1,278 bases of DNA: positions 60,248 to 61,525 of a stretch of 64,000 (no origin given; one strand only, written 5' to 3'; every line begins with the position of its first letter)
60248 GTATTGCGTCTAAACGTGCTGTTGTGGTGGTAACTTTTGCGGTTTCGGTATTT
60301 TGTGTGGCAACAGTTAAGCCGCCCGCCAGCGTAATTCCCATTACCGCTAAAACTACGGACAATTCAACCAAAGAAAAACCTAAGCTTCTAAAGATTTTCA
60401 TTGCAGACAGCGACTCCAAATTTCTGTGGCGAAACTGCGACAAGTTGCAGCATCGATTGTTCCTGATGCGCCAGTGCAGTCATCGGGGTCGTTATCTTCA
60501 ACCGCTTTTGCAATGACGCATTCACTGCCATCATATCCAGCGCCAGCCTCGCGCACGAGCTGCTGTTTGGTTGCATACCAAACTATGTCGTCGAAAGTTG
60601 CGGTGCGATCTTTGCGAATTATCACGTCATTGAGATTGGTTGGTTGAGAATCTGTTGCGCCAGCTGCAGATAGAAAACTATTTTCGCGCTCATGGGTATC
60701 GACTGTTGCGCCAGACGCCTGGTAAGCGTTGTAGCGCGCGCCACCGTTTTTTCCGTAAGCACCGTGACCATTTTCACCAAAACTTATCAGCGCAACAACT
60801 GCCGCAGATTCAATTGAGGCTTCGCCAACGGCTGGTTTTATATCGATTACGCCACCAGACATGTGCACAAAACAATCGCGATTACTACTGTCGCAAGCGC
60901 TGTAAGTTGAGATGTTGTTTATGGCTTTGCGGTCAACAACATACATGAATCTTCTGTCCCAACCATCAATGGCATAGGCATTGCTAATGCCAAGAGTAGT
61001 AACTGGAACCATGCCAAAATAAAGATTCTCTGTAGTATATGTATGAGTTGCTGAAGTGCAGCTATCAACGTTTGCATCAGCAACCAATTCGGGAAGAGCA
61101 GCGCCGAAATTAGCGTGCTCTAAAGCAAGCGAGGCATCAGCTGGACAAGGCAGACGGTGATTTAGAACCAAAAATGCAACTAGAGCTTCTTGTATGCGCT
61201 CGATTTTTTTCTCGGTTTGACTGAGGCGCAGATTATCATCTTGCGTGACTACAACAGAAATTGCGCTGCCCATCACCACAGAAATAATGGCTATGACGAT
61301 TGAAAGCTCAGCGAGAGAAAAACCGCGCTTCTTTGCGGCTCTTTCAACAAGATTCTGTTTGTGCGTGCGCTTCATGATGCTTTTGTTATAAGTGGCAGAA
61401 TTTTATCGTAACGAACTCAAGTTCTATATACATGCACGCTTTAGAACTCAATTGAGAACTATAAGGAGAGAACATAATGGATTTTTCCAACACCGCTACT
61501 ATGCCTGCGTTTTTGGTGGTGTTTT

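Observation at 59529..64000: T2SS / type IVb pilus-like cluster with two giant, 8-cysteine paralogous prepilins and a lipoprotein secretin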

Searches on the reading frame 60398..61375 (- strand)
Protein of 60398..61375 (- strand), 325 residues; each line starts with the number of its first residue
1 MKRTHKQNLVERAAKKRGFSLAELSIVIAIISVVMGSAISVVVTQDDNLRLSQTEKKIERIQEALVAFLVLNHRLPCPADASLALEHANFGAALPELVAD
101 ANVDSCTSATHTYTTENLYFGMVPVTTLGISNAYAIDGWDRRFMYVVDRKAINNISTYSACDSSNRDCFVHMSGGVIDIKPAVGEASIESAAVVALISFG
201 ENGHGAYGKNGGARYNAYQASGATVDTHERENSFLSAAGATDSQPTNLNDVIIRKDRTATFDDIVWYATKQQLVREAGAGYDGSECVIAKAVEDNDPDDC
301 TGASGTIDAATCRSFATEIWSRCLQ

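Call 7: search_protein_families(library=pfam, proteins=[window:60398-61375:-], max_evalue=0.1)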
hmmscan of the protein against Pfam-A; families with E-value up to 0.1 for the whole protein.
window:60398-61375:- (325 aa): 1 family
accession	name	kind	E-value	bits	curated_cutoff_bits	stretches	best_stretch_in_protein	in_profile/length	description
PF07963.17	N_methyl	-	1.1e-05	25.3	21.2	1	15-38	3-26/27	Prokaryotic N-terminal methylation motif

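Call 8: search_protein_families(library=ncbifam, proteins=[window:60398-61375:-], max_evalue=0.1)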
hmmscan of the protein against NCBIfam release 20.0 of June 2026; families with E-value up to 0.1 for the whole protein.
window:60398-61375:- (325 aa): 11 families
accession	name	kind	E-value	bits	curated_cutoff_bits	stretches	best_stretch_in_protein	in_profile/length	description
TIGR02532.1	IV_pilin_GFxxxE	domain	1.5e-05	24.6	16.3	1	16-38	1-23/24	prepilin-type N-terminal cleavage/methylation domain-containing protein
TIGR01710.1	typeII_sec_gspG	equivalog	4.6e-05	23.5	88.85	1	17-86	1-70/134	type II secretion system major pseudopilin GspG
NF007862.0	PRK10574.1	equivalog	0.008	16.3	138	1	15-41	3-27/145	prepilin peptidase-dependent pilin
TIGR01708.2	typeII_sec_gspH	equivalog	0.0087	16.1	80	1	17-62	2-44/169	type II secretion system minor pseudopilin GspH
NF007800.0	PRK10506.1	equivalog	0.011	15.5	158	1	13-58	5-50/163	prepilin peptidase-dependent protein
NF041775.1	typeIV_PilA_Myxo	equivalog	0.014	15.3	400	1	14-47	8-41/214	type IV pilin protein PilA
TIGR02599.1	TIGR02599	subfamily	0.023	14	256.5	1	18-75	1-56/361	Verru_Chthon cassette protein C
TIGR02598.1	TIGR02598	subfamily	0.027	14.6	51.4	1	18-65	1-48/151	Verru_Chthon cassette protein B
NF040999.1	pilin_ComGC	equivalog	0.047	13.9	75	1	17-53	2-38/84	competence type IV pilus major pilin ComGC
NF007848.0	PRK10557.1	equivalog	0.075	12.3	120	0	12-42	6-36/192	prepilin peptidase-dependent protein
NF041013.1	T4P_ComGE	equivalog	0.096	12.8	49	0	15-64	2-52/83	competence type IV pilus minor pilin ComGE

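Call 9: find_encoding_contigs(protein=window:60398-61375:-, flank=10000, max_places=6)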
Protein window:60398-61375:- (325 aa): 2 contigs read that carry it; 2 places shown.
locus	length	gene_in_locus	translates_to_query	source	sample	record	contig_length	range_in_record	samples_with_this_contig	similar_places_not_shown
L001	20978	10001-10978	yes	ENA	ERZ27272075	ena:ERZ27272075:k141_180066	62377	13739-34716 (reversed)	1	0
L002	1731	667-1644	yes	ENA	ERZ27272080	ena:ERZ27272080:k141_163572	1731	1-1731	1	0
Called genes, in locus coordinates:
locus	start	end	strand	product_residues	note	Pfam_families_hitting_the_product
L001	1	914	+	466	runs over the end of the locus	PF00675:Peptidase_M16, PF05193:Peptidase_M16_C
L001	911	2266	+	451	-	PF00675:Peptidase_M16, PF05193:Peptidase_M16_C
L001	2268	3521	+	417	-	PF00342:PGI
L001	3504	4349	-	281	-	PF03167:UDG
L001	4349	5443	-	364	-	PF12833:HTH_18, PF00165:HTH_AraC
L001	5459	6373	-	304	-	-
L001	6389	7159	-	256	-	-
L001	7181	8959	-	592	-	PF00263:Secretin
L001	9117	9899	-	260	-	PF06750:A24_N_bact, PF01478:Peptidase_A24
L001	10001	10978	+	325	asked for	PF07963:N_methyl (weak)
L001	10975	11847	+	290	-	-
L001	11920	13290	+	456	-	PF25917:BSH_RND, PF25973:BSH_CzcB (weak), PF25944:Beta-barrel_RND (weak), PF25954:Beta-barrel_RND_2, PF25967:RND-MFP_C (weak), PF25989:YknX_C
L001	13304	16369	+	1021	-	PF00873:ACR_tran, PF03176:MMPL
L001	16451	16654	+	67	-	PF00313:CSD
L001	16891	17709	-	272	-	PF02548:Pantoate_transf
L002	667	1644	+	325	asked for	PF07963:N_methyl (weak)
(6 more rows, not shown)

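Call 13: find_homologous_proteins(query=window:60398-61375:-, max_evalue=0.001)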
Query window:60398-61375:- (325 aa): 156 proteins with E <= 0.001 among 8000 candidates; the best 120 are listed.
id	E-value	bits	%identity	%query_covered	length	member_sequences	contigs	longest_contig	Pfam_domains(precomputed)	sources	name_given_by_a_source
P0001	1.4e-209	713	100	100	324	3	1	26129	PF07963.18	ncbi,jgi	jgi:prepilin-type N-terminal cleavage/methylation domain-containing protein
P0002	3.4e-54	202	39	96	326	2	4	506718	-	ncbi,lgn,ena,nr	ncbi:MAG: type II secretion system protein [Rickettsiales bacterium]|nr:type II secretion system pro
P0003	4.1e-54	202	38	96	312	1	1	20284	PF07963.18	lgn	-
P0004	8.7e-53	198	38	94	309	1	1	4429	-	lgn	-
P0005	9.2e-52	194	40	95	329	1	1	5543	PF07963.18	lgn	-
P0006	5.2e-49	185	39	95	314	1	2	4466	-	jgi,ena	-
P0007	1.0e-48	184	39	96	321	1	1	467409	PF07963.18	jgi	jgi:prepilin-type N-terminal cleavage/methylation domain-containing protein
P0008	1.4e-48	184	38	96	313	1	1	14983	-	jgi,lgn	-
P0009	3.2e-48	183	36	98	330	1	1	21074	PF07963.18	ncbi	-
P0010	3.3e-48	183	37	95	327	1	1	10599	-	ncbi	-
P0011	8.4e-48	181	38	98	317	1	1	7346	PF07963.18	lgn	-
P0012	1.0e-47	181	36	98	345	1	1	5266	-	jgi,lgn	-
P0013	2.4e-47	180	38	100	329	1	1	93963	PF07963.18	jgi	jgi:prepilin-type N-terminal cleavage/methylation domain-containing protein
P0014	2.7e-47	180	36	100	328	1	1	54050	-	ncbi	-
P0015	5.7e-47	179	37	95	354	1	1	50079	-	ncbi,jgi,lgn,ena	-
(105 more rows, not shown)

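Call 15: find_encoding_contigs(protein=P0002, flank=10000, max_places=2)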
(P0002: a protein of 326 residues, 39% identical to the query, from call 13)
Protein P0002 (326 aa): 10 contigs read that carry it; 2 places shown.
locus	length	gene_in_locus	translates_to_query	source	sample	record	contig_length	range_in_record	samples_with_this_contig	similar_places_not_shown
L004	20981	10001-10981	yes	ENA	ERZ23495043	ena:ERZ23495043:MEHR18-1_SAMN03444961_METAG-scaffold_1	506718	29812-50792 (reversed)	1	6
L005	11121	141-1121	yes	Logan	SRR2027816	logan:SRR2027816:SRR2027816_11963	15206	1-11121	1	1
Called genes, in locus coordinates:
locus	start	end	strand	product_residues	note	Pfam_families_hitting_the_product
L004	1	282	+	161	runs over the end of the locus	PF14352:DUF4402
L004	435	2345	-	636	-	-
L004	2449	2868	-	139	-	-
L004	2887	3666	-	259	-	PF03167:UDG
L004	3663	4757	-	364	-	PF12833:HTH_18, PF00165:HTH_AraC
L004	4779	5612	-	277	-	-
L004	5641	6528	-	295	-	-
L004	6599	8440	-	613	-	PF00263:Secretin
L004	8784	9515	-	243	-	PF06750:A24_N_bact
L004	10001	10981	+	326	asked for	-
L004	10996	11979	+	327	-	PF07963:N_methyl (faint)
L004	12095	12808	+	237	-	PF00696:AA_kinase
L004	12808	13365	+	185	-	PF01765:RRF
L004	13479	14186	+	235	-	PF01255:Prenyltransf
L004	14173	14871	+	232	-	PF01148:CTP_transf_1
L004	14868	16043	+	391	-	PF02670:DXP_reductoisom, PF08436:DXP_redisom_C, PF13288:DXPR_C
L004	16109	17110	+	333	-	PF00437:T2SSE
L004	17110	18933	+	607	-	PF02534:T4SS-DNA_transf, PF10412:TrwB_AAD_bind, PF12696:TraG-D_C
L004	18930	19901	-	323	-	PF13426:PAS_9 (weak)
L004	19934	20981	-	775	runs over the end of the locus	PF02861:Clp_N, PF23569:NBD_SMAX1 (weak), PF00004:AAA, PF17871:AAA_lid_9, PF07724:AAA_2, PF00004:AAA, PF07728:AAA_5, PF10431:ClpB_D2-small, +9 more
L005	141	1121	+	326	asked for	-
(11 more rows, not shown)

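Call 16: find_encoding_contigs(protein=P0007, flank=10000, max_places=2)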
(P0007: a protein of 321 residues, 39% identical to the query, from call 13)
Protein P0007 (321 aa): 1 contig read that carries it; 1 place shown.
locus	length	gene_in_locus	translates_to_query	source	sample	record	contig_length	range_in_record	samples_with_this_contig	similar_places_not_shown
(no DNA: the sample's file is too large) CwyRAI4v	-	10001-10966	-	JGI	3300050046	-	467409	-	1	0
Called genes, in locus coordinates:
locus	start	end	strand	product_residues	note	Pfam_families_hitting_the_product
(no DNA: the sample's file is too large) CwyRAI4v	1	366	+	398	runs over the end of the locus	PF02826:2-Hacid_dh_C (weak), PF07991:KARI_N, PF03807:F420_oxidored (weak), PF01450:KARI_C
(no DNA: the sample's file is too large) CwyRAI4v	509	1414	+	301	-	PF00892:EamA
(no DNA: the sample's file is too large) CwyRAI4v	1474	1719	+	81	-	PF02604:PhdYeFM_antitox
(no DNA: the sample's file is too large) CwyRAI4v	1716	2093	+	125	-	PF01850:PIN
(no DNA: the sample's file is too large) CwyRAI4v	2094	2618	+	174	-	PF13302:Acetyltransf_3, PF00583:Acetyltransf_1, PF13523:Acetyltransf_8, PF13508:Acetyltransf_7 (weak)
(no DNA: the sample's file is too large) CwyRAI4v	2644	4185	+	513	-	PF00682:HMGL-like, PF22617:HCS_D2, PF08502:LeuA_dimer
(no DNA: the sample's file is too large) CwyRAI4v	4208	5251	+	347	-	PF00022:Actin, PF06723:MreB_Mbl, PF11104:PilM_2 (faint), PF00012:HSP70, PF14450:FtsA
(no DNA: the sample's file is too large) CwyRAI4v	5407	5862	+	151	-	-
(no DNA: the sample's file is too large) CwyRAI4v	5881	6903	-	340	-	PF12799:LRR_4 (faint), PF27087:LRR_TMOD-LMOD, PF13855:LRR_8 (faint), PF00560:LRR_1 (faint), PF13516:LRR_6 (faint)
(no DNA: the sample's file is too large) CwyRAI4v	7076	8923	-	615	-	PF00263:Secretin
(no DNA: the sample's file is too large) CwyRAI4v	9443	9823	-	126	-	PF06750:A24_N_bact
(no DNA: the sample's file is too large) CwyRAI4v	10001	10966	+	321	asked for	PF07963:N_methyl (weak)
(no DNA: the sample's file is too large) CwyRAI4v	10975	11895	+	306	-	PF07963:N_methyl (weak)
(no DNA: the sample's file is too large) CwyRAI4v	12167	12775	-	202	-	PF01300:Sua5_yciO_yrdC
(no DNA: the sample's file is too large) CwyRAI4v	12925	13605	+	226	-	PF00142:Fer4_NifH (faint), PF01656:CbiA, PF02374:ArsA_ATPase (faint), PF06564:CBP_BcsQ (faint), PF07015:VirC1, PF09140:MipZ, PF10609:ParA, PF13614:AAA_31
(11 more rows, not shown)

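Call 23: search_solved_structures(query=A1, max_evalue=1, show_alignments=2)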
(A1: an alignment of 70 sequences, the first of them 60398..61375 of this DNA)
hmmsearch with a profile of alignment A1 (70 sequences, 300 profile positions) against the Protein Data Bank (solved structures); distinct sequences matched with E-value up to 1: 21.
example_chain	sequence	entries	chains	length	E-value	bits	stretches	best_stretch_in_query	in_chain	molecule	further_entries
9egp_A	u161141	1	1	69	2.7e-08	36.6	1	5-67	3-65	Geopilin domain 1 protein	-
7tgg_A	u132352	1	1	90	4.1e-07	32.7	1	5-61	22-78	Geopilin domain 1 protein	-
8uhf_A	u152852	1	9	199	3.2e-06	29.8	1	14-80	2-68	Toxin co-regulated pilin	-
8pfb_G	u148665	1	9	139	4.2e-06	29.4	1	13-79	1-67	Type IV pilin PilE1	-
8tj2_C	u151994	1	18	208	1.2e-05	27.9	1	13-66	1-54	Type IV major pilin protein PilA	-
5wda_A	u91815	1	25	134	1.5e-05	27.6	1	13-70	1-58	General secretion pathway protein G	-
9laa_A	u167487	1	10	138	3.5e-05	26.4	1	1-37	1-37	Type IV pilin protein PilA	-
2m7g_A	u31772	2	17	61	0.00012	24.6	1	13-61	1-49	Geopilin domain 1 protein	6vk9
8qqj_J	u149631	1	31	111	0.00051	22.6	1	13-58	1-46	Type IV narrow pilus major component PilA5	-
6xxe_A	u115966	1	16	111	0.00053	22.5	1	13-58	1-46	Uncharacterized protein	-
9lab_B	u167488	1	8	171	0.0012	21.3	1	8-40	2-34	MSHA major pilin subunit MshA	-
5kua_A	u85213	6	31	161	0.0021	20.5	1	13-69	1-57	pilin | Neisseria meningitidis PilE variant SB-GATDH | Neisseria meningitidis PilE, SB-DATDH variant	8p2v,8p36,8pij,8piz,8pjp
1ay2_A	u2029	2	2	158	0.0032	19.9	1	13-68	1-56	TYPE 4 PILIN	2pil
2hi2_A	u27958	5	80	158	0.0037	19.7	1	13-67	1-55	Fimbrial protein | PilA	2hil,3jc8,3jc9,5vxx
8p3b_A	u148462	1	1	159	0.0044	19.5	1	13-68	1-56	Fimbrial protein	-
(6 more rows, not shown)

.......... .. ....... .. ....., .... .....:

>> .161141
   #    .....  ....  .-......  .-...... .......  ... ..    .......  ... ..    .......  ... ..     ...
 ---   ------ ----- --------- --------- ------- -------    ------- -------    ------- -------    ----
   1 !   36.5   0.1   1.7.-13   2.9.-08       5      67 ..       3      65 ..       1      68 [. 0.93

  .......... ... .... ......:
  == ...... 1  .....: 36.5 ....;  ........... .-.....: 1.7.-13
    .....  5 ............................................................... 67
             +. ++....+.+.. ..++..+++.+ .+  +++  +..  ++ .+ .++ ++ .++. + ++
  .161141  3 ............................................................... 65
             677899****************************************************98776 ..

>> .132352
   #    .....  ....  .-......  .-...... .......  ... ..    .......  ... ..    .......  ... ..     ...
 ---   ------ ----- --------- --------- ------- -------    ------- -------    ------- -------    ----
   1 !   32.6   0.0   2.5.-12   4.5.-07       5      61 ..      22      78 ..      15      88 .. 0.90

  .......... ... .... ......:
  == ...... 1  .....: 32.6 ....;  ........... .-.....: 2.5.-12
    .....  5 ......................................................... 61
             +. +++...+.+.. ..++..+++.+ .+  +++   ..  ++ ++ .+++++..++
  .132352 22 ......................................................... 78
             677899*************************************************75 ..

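Call 25: find_related_loci(query=A1, collection=genome_contigs, flank=10000)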
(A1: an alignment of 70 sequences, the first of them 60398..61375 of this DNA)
Query A1 (325 aa) in genome_contigs; peptide patterns used: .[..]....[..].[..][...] (x = any residue, [..] = any of these).
246 stretches matched a pattern; 204 encode a relative of the query (tblastn E <= 1e-3); the best 80 are kept; 79 distinct loci.
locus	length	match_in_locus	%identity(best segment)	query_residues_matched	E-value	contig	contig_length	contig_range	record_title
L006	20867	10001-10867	39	15-325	7e-59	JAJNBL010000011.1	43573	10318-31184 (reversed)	MAG: Rickettsiales bacterium isolate C_No_T20_B_bin.125 scaffold_436, whole genome shotgun sequence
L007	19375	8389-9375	36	7-325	4e-55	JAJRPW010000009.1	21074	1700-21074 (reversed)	MAG: Alphaproteobacteria bacterium isolate Dive100_bin10.126 k141_128664, whole genome shotgun sequence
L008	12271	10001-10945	39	13-324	1e-54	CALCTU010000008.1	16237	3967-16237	MAG TPA_asm: uncultured Alphaproteobacteria bacterium isolate ERR598976_bin.56_CONCOCT_v1.1_MAG genome assembly, contig:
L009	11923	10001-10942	36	16-325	4e-52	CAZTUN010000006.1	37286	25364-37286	MAG TPA_asm: uncultured Rickettsiales bacterium isolate SRP342105_co1_302 genome assembly, contig: NODE_1398_length_3728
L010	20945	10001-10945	37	16-325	9e-52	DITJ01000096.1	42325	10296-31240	MAG TPA_asm: Alphaproteobacteria bacterium UBA6187 UBA6187_contig_121700, whole genome shotgun sequence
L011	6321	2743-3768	38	1-325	5e-51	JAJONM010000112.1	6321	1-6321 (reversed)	MAG: Rickettsiaceae bacterium isolate C_No_T20_B_bin.41 scaffold_29752, whole genome shotgun sequence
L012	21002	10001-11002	36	15-324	1e-49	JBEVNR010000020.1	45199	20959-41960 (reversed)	MAG: Rickettsiales bacterium isolate T4R4UO_autometa_bin_0001 T4R4UO_autometa_bin_0001_k133_1850134, whole genome shotgu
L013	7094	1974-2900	37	19-324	4e-48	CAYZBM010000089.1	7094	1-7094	MAG TPA_asm: uncultured Rickettsiales bacterium isolate SRP286056_co2_571 genome assembly, contig: NODE_18174_length_709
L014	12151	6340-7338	37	2-325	2e-47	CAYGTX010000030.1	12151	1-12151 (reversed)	MAG TPA_asm: uncultured Rickettsiales bacterium isolate ERP117304_co1_49 genome assembly, contig: NODE_4935_length_12151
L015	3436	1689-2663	37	8-325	2e-46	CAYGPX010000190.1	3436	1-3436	MAG TPA_asm: uncultured Rickettsiales bacterium isolate ERP117304_co1_228 genome assembly, contig: NODE_21966_length_343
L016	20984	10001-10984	36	1-325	7e-55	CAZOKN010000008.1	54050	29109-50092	MAG TPA_asm: uncultured Rickettsiaceae bacterium isolate SRP286056_co1_34 genome assembly, contig: NODE_585_length_54050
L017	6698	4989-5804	33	7-295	2e-40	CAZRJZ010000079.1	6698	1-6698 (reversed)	MAG TPA_asm: uncultured Rickettsiales bacterium isolate SRP342105_co1_377 genome assembly, contig: NODE_16174_length_669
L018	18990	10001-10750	36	18-289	2e-39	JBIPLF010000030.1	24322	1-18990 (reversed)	MAG: Rickettsiales bacterium isolate ME2010-09-14_3300042543_group3_bin82 Rohwer_bin1980_scaffold_1576_c1, whole genome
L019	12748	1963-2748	35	16-289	3e-38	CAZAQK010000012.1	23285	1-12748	MAG TPA_asm: uncultured Rickettsiales bacterium isolate SRP199154_co2_87 genome assembly, contig: NODE_1284_length_23285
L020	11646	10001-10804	34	1-307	4e-37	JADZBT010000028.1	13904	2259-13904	MAG: Alphaproteobacteria bacterium isolate SJ69 c_000000244334, whole genome shotgun sequence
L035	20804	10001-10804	32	10-288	2e-32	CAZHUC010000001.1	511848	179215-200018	MAG TPA_asm: uncultured Rickettsiales bacterium isolate SRP329715_co2_387 genome assembly, contig: NODE_11_length_511848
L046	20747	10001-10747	33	15-273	6e-30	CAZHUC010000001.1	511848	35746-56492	MAG TPA_asm: uncultured Rickettsiales bacterium isolate SRP329715_co2_387 genome assembly, contig: NODE_11_length_511848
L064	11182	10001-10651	31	9-280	2e-27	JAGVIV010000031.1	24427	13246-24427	MAG: Betaproteobacteria bacterium isolate DeMMO1_2 c_000000000694, whole genome shotgun sequence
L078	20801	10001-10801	28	3-300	8e-29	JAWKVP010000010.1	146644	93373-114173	MAG: Geminicoccaceae bacterium isolate AC1.52 AC1.52.fa-10, whole genome shotgun sequence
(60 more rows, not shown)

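Call 30: predict_structure(alignment_id=A1)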
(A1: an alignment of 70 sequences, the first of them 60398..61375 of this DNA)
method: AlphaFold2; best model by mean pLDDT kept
length: 325 residues; sequences in the alignment: 70
mean_pLDDT: 86.8   pTM: 0.83
mean pLDDT of the five models: 86.8, 86.4, 85.5, 85.0, 84.4
residues with pLDDT >= 90: 188; 70-90: 89; 50-70: 44; < 50: 4
segments of 3 or more residues with pLDDT < 50: 1-3
pLDDT, mean of each block of 10 residues (from residue 1): 52 65 92 91 91 98 97 94 94 70 63 75 97 98 96 87 83 94 96 98 95 88 86 86 71 95 97 94 85 79 77 91 88
secondary structure, 60 per line:
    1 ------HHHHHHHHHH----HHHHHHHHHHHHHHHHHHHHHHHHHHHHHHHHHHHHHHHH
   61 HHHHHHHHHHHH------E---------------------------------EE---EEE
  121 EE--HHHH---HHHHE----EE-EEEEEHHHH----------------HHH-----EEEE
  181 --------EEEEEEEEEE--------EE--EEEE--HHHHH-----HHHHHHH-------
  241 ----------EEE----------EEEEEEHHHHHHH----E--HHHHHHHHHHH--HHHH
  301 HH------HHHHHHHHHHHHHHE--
elements in order: H7-16 H21-72 E118-122 H125-128 H132-135 E144-148 H149-152 E177-180 E189-198 E211-214 H217-221 H227-233 E251-253 E264-269 H270-276 H284-294 H297-302 H309-322
